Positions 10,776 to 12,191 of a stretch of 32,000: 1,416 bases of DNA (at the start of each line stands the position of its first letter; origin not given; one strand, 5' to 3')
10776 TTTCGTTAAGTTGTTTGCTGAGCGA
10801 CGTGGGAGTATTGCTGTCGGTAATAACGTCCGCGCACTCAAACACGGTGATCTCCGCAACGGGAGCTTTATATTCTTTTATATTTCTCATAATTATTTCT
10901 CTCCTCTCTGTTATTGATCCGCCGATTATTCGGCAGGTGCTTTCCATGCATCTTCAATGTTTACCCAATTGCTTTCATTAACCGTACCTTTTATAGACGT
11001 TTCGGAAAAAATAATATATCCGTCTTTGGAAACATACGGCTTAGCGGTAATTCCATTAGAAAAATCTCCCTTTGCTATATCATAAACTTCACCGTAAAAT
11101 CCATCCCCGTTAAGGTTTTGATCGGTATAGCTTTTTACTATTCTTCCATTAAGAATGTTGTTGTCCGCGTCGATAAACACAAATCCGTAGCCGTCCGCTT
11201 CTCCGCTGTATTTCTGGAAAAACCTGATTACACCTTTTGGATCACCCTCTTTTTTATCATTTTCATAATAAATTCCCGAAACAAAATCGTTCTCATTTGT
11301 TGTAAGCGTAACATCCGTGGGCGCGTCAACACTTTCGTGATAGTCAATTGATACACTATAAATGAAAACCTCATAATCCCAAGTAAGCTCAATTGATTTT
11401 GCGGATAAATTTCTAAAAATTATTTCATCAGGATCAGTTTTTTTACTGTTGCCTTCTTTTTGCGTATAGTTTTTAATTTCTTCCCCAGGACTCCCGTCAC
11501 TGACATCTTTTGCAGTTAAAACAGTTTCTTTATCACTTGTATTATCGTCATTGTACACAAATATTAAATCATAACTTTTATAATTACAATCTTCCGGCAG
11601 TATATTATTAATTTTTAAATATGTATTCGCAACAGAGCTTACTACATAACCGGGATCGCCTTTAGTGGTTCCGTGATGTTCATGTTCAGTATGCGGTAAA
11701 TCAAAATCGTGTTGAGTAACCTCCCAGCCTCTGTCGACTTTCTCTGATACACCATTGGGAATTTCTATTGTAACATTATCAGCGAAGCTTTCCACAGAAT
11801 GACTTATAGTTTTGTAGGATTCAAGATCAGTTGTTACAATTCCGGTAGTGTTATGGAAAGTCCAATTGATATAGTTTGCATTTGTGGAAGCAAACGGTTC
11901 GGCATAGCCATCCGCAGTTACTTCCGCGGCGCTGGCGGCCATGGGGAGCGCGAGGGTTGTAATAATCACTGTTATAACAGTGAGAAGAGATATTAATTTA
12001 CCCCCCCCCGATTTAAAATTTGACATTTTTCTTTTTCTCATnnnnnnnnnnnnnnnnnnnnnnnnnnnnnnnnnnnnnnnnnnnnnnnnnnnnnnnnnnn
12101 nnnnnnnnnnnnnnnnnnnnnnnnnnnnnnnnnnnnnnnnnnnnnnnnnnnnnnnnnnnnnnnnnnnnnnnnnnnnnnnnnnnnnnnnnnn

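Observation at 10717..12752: Stacked regulatory devices upstream of one horizontally acquired-looking secreted protein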

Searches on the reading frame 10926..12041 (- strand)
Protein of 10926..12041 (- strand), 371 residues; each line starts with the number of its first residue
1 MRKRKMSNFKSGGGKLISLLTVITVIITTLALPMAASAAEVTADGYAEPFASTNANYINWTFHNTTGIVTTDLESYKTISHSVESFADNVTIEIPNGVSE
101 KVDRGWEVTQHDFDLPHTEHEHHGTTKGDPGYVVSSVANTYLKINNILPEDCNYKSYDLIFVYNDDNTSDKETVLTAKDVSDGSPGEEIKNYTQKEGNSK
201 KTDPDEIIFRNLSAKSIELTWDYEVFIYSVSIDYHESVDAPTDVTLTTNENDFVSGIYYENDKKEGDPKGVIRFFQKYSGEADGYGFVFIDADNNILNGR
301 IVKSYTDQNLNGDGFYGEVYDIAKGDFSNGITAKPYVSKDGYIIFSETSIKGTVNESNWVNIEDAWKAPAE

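Call 8: search_protein_families(library=pfam, proteins=[window:10926-12041:-], max_evalue=1)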
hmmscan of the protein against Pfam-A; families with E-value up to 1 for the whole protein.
window:10926-12041:- (371 aa): 0 families

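Call 11: find_homologous_proteins(query=window:10926-12041:-, max_evalue=0.001)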
Query window:10926-12041:- (371 aa): 6 proteins with E <= 0.001 among 2663 candidates.
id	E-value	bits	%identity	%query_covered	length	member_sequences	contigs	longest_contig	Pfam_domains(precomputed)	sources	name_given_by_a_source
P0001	8.2e-224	761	100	91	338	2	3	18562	-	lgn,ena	-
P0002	5.8e-89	317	47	99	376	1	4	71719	-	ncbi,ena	-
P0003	6.5e-73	264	42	96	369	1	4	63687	-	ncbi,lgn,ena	-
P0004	1.8e-68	250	43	94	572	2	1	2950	-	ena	-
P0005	3.2e-54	203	41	83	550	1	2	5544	-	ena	-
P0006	1.2e-53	201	40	87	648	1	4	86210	-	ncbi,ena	-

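Call 12: find_encoding_contigs(protein=P0001, flank=10000, max_places=10)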
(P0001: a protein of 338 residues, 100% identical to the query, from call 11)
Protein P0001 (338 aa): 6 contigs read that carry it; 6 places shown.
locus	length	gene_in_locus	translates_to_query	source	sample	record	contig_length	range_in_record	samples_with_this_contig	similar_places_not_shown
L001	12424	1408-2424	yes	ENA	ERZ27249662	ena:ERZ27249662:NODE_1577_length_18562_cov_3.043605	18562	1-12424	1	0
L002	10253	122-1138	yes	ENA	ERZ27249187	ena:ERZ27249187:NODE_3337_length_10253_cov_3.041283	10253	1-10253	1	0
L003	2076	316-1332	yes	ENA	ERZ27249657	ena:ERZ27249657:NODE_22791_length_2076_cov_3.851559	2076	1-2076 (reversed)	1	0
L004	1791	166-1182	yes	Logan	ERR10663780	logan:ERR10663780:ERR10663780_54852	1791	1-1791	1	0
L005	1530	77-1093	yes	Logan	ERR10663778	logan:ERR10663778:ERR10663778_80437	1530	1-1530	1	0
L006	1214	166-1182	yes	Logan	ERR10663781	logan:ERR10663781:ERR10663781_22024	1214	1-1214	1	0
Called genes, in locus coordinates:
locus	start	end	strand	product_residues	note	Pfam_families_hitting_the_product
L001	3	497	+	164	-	?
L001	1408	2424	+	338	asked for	-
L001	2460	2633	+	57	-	-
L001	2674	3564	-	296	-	PF03881:Fructosamin_kin, PF01636:APH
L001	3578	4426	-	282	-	PF01171:ATP_bind_3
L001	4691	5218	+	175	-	PF14512:TM1586_NiRdase (faint), PF00881:Nitroreductase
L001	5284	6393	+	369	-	-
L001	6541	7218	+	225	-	PF00072:Response_reg, PF00486:Trans_reg_C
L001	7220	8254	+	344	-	PF00512:HisKA, PF02518:HATPase_c, PF13589:HATPase_c_3 (weak)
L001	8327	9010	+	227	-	PF02463:SMC_N, PF00005:ABC_tran, PF13304:AAA_21 (faint)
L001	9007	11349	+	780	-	PF12704:MacB_PCD, PF02687:FtsX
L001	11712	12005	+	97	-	-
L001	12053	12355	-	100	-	PF01740:STAS, PF13466:STAS_2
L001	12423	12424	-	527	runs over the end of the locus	PF12913:SH3_6 (faint), PF00877:NLPC_P60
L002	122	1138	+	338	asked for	-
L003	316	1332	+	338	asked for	-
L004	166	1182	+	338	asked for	-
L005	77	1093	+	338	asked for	-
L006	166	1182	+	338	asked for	-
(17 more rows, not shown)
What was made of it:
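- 12001..12009 (-): G9 homopolymer, the switch. G9 is in frame, G10 gives an immediate TAA, and G8 gives TAA two codons later. Gene callers truncated the product to 338 aa in all six contigs (call 12).
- On Slipped-strand (contingency-locus) phase-variable gene: Products were called as 338 aa from Met34 in the off-length contigs (call 12).
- Gene callers fell back to Met34 in all six off-length contigs (call 12). Contig coverage is about 3x (call 12).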

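Call 17: find_encoding_contigs(protein=P0002, flank=6000, max_places=3)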
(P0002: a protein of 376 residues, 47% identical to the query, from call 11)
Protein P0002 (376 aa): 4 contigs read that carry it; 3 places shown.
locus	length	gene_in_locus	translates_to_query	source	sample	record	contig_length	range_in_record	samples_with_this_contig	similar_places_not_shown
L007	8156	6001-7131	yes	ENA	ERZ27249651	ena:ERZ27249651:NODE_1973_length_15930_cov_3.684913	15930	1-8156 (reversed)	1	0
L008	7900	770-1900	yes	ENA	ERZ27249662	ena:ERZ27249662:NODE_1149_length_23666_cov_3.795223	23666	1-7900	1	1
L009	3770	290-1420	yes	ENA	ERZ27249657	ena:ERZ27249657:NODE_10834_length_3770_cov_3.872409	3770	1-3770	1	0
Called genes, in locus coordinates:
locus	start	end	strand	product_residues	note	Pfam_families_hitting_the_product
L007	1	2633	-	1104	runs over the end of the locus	PF04886:PT (faint), PF14478:DUF4430, PF00395:SLH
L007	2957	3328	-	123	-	PF01325:Fe_dep_repress, PF12802:MarR_2 (weak), PF02742:Fe_dep_repr_C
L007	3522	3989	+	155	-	PF04138:GtrA_DPMS_TM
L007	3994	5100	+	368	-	-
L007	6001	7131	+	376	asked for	-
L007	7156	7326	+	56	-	-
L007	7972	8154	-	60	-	?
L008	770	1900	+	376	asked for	-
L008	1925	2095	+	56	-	-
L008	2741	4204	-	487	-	PF09547:SpoIVA_ATPase, PF20438:SpoIVA_middle, PF20439:SpoIVA_C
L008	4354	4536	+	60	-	-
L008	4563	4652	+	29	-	-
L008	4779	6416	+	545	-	PF00749:tRNA-synt_1c, PF19269:Anticodon_2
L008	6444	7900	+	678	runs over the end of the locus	PF09334:tRNA-synt_1g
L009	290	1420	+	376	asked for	-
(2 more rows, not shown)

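Call 18: find_encoding_contigs(protein=P0003, flank=6000, max_places=3)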
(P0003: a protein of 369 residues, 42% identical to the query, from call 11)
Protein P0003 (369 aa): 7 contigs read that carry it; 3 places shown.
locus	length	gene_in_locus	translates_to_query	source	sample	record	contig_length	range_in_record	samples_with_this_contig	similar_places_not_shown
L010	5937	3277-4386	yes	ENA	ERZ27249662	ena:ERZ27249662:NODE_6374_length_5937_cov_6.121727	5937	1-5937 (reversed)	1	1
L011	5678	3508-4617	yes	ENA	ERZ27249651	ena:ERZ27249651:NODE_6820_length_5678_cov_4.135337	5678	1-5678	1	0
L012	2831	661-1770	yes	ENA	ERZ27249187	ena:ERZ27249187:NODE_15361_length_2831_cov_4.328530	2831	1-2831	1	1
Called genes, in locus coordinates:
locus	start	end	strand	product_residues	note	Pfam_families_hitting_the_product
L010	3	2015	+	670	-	?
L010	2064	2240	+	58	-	-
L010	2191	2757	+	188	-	-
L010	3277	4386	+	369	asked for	-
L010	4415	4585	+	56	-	-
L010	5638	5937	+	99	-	PF00872:Transposase_mut (weak)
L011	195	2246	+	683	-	PF02368:Big_2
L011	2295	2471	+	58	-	-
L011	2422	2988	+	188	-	-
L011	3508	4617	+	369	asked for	-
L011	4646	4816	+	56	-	-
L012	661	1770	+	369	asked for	-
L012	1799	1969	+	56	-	-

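Call 19: find_encoding_contigs(protein=P0006, flank=6000, max_places=3)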
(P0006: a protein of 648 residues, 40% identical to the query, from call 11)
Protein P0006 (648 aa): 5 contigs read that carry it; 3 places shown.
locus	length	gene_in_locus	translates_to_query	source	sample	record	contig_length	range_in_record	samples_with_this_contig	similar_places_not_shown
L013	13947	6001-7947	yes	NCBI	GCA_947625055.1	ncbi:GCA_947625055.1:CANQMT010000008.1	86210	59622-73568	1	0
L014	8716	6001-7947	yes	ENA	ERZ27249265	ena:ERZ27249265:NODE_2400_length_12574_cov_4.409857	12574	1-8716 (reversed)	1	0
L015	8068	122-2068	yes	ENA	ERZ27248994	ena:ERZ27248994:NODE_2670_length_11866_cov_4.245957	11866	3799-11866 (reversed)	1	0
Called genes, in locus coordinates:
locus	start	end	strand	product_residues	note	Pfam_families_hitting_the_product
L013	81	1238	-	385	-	PF00390:malic, PF00208:ELFV_dehydrog (weak), PF00899:ThiF (weak), PF01262:AlaDh_PNT_C (faint), PF03949:Malic_M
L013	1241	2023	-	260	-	PF03309:Pan_kinase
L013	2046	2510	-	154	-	PF00149:Metallophos, PF12850:Metallophos_2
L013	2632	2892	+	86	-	-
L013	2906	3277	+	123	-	-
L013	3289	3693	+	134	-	-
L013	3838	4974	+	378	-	PF01522:Polysacc_deac_1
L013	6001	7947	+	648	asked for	-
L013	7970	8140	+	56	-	-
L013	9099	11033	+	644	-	PF00023:Ank (faint), PF12796:Ank_2, PF13637:Ank_4 (weak), PF04616:Glyco_hydro_43, PF17851:GH43_C2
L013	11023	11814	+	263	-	PF03446:NAD_binding_2 (weak), PF03807:F420_oxidored (weak), PF10727:Rossmann-like, PF10728:DUF2520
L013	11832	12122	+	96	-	PF01985:CRS1_YhbY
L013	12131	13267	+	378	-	PF00149:Metallophos, PF12850:Metallophos_2, PF12320:SbcD_C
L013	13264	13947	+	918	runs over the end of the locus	PF13476:AAA_23, PF13514:AAA_27 (weak), PF13555:AAA_29 (weak), PF13558:SbcC_Walker_B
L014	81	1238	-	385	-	PF00390:malic, PF00208:ELFV_dehydrog (weak), PF00899:ThiF (weak), PF01262:AlaDh_PNT_C (faint), PF03949:Malic_M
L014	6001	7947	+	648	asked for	-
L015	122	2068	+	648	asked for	-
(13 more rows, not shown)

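Call 26: search_protein_families(library=ncbifam, proteins=[window:10926-12041:-, L010:2064-2240:+, L013:7970-8140:+, L007:7156-7326:+], max_evalue=1)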
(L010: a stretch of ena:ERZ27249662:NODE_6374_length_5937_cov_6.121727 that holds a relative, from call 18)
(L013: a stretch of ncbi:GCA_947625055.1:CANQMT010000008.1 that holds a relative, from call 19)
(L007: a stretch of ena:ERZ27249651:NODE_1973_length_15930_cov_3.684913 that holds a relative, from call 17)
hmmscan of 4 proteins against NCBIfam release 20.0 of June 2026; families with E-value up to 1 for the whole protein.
window:10926-12041:- (371 aa): 0 families

L010:2064-2240:+ (58 aa): 1 family
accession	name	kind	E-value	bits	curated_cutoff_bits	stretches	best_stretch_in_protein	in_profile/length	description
NF011807.0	PRK15276.1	equivalog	0.035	14.1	252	1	14-44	11-41/156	putative fimbrial subunit SteE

L013:7970-8140:+ (56 aa): 0 families

L007:7156-7326:+ (56 aa): 0 families
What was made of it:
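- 10926..12041 (-): 371-aa secreted protein. The signal peptide is about residues 1-39 (...PMAASA|AE). Motifs conserved across homologues: LPHxxHxxH, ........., DPDExIF, GVIRFFQ. The N-terminal part is a beta-sandwich and the C-terminal ~110-aa domain is shared family-wide. No Pfam or NCBIfam hit (calls 8, 26).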

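Call 39: predict_structure(alignment_id=A3)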
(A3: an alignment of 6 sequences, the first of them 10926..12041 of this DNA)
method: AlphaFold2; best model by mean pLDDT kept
length: 371 residues; sequences in the alignment: 6
mean_pLDDT: 65.2   pTM: 0.66
mean pLDDT of the five models: 65.2, 64.4, 57.1, 56.6, 52.8
residues with pLDDT >= 90: 38; 70-90: 116; 50-70: 129; < 50: 88
segments of 3 or more residues with pLDDT < 50: 1-45, 105-111, 124-127, 261-263, 299-315, 362-371
pLDDT, mean of each block of 10 residues (from residue 1): 33 32 33 33 50 83 85 91 89 89 55 62 53 81 91 86 71 79 72 64 72 89 86 82 58 61 56 60 65 54 40 47 64 71 69 69 40 28
secondary structure, 60 per line:
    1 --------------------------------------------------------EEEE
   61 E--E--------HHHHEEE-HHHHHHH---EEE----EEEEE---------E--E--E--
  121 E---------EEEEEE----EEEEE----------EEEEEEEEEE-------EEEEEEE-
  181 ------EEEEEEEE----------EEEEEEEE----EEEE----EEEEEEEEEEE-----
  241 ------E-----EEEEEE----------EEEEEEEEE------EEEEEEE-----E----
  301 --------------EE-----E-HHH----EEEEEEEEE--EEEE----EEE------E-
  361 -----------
elements in order: E57-61 H73-76 E77-79 H81-87 E91-93 E98-102 E131-136 E141-145 E156-165 E173-179 E187-194 E205-212 E217-220 E225-235 E253-258 E269-277 E284-290 E331-339 E342-345 E350-352
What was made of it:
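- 10926..12041 (-): AlphaFold2 model is all-beta with pLDDT 65 (call 39).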

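Call 41: search_protein_representatives(alignment_id=A3)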
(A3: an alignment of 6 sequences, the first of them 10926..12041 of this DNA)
Query: 6 sequences, 374 profile positions. Proteins with E-value up to 0.001 (for the whole library): 101; up to 1e-10: 64; up to 1e-30: 14. The best 101 are listed.
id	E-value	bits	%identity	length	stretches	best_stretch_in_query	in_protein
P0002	5.3e-174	595.0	-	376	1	1-373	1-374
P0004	1.3e-165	567.4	-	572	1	1-373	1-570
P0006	1.7e-164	563.7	-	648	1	1-372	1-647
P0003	8.2e-163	558.2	-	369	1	1-374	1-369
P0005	3.7e-154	529.7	-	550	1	1-368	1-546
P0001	8.1e-149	512.1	-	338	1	26-374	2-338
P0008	1.4e-80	287.5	-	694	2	1-253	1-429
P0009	1.6e-51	191.9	-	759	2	1-235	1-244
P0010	7.9e-48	179.7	-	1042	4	32-333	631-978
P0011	3.6e-41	157.8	-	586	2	247-362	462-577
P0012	7.3e-39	150.2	-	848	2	1-236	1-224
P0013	4.1e-36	141.2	-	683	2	245-361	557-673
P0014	4.8e-33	131.1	-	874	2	236-360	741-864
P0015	3.9e-32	128.1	-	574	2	241-362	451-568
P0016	1.9e-30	122.6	-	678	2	250-360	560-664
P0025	1.8e-25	106.2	-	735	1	2-363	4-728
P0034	3.9e-20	88.6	-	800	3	250-362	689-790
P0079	2.3e-07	46.6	-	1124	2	251-363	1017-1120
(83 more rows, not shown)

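Call 42: search_protein_families(library=pfam, proteins=[P0008, P0009, P0010, P0011, P0012, P0013, P0014, P0025, P0034, P0079], max_evalue=0.001)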
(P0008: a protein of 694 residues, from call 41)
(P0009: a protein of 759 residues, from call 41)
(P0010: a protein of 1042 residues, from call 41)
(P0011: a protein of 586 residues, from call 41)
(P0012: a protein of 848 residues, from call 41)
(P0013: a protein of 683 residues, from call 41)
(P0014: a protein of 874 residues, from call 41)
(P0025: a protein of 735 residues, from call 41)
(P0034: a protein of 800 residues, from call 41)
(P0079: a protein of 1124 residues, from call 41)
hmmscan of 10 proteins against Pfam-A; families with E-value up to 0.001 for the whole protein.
P0008 (694 aa): 0 families

P0009 (759 aa): 1 family
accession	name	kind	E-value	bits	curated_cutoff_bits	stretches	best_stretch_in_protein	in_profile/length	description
PF13927.12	Ig_3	-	0.00022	22.1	30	0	245-299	2-58/78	Immunoglobulin domain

P0010 (1042 aa): 1 family
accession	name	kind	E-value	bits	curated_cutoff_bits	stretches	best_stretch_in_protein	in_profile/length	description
PF02368.24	Big_2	-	1e-10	41.9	22.8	1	370-446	1-75/79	Bacterial Ig-like domain (group 2)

P0011 (586 aa): 0 families

P0012 (848 aa): 0 families

P0013 (683 aa): 1 family
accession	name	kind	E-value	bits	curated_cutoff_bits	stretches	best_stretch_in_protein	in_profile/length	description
PF02368.24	Big_2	-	6.2e-09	36.1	22.8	1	225-298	4-79/79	Bacterial Ig-like domain (group 2)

P0014 (874 aa): 0 families

P0025 (735 aa): 0 families

P0034 (800 aa): 2 families
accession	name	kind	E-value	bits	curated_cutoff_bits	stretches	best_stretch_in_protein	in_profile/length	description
PF02368.24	Big_2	-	4.7e-09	36.5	22.8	1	213-272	12-70/79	Bacterial Ig-like domain (group 2)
PF22359.2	Big-like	-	4.4e-05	24.1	27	1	238-287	4-47/48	Bacterial Ig-like domain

P0079 (1124 aa): 1 family
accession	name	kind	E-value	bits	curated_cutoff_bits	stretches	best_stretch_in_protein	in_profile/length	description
PF22473.1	PilJ_Pilin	-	0.00074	19.9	26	0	344-377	34-67/81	PilJ, Pilin domain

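Call 43: fold_search(model_id=the predicted structure, library=pdb)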
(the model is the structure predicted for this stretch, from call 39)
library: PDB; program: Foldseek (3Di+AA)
matches with E <= 10: 1448; with E <= 0.001: 23
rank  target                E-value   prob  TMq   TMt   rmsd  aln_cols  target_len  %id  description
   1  3gdb                  6.6e-07  1.00  0.23  0.16  13.9       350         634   11  Crystal structure of Spr0440 glycoside hydrolase domain, Endo-D from Streptococcus pneumoniae R6 (released 2009-03-17)
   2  2c9a_A                3.4e-05  0.99  0.20  0.27  14.8       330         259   10  Crystal structure of the MAM-Ig module of receptor protein tyrosine phosphatase mu (released 2006-01-19)
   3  6fhj                  6.4e-05  0.99  0.20  0.09  16.8       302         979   10  Structural dynamics and catalytic properties of a multi-modular xanthanase, native. (released 2018-08-29)
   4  8geo                  8.3e-05  0.98  0.20  0.15  15.4       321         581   10  E. eligens beta-glucuronidase bound to 3-OH-desloratidine-glucuronide (released 2024-03-20)
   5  6uwi_E                1.2e-04  0.95  0.15  0.10  17.4       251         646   11  Crystal structure of the Clostridium difficile translocase CDTb (released 2020-01-22)
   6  6uwi_A                1.4e-04  0.94  0.15  0.10  17.4       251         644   11  Crystal structure of the Clostridium difficile translocase CDTb (released 2020-01-22)
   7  7vnn_D                1.9e-04  0.99  0.20  0.12  26.3       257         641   13  Complex structure of Clostridioides difficile enzymatic component (CDTa) and binding component (CDTb) pore with long s (released 2022-10-26)
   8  4gwm_A                2.0e-04  0.95  0.24  0.18  16.6       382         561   10  Crystal structure of human promeprin beta (released 2012-09-19)
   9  7uae_A                2.5e-04  0.97  0.26  0.20  14.7       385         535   10  Human meprin alpha (active state) (released 2022-11-02)
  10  6tfj_A                2.8e-04  0.91  0.18  0.10  21.3       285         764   12  Vip3Aa protoxin structure (released 2020-08-12)
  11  6uwr_A                4.0e-04  0.98  0.19  0.12  26.2       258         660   14  Clostridium difficile binary toxin translocase CDTb in asymmetric tetradecamer conformation (released 2020-01-22)
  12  7uab_A                4.4e-04  0.91  0.20  0.17  16.6       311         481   14  Human pro-meprin alpha (zymogen state) (released 2022-11-02)
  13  6leg_C                4.7e-04  0.85  0.18  0.13  15.2       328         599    9  Structure of E. coli beta-glucuronidase complex with uronic isofagomine (released 2021-01-27)
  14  6sd0_A                4.7e-04  0.84  0.18  0.09  16.2       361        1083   11  Structure of beta-galactosidase from Thermotoga maritima. (released 2020-01-15)
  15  2vtf_B                5.8e-04  0.97  0.22  0.16  12.4       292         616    8  X-ray crystal structure of the Endo-beta-N-acetylglucosaminidase from Arthrobacter protophormiae E173Q mutant reveals  (released 2009-03-31)
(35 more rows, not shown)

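Call 57: find_encoding_contigs(protein=P0004, flank=3000, max_places=10)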
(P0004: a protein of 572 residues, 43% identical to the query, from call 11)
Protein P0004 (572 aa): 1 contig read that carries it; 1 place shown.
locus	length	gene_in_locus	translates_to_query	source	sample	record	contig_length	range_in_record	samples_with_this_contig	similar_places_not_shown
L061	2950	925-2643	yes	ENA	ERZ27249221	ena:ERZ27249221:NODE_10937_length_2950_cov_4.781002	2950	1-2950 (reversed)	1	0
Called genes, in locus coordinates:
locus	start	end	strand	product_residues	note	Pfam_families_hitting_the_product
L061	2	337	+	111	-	?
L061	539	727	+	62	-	-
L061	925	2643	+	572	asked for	-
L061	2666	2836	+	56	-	-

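Call 58: find_encoding_contigs(protein=P0005, flank=3000, max_places=10)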
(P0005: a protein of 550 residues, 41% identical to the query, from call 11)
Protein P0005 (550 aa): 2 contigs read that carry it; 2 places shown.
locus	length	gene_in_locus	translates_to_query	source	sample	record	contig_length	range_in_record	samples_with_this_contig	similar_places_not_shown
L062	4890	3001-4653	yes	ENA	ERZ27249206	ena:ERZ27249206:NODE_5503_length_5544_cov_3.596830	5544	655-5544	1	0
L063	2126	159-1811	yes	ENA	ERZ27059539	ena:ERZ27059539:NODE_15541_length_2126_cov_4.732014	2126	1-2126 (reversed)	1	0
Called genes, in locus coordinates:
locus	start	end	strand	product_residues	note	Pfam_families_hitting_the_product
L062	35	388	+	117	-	PF01627:Hpt (weak)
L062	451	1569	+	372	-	PF00072:Response_reg, PF13487:HD_5, PF01966:HD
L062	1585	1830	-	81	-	PF12844:HTH_19, PF13443:HTH_26 (weak), PF13560:HTH_31, PF01381:HTH_3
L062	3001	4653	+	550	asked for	-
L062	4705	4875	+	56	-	-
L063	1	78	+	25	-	?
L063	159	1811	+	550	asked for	-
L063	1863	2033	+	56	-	-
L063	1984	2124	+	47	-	?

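Call 88: find_encoding_contigs(protein=window:10926-12041:-, flank=1500, max_places=10)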
Protein window:10926-12041:- (371 aa): no gene with exactly this product is on record in the collection.
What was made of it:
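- The in-frame G9 allele is seen only in the window, and its 371-aa product is not on record in public gene calls (call 88).
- Tried and rejected: Look-up of the exact 371-aa product is not on record (call 88).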
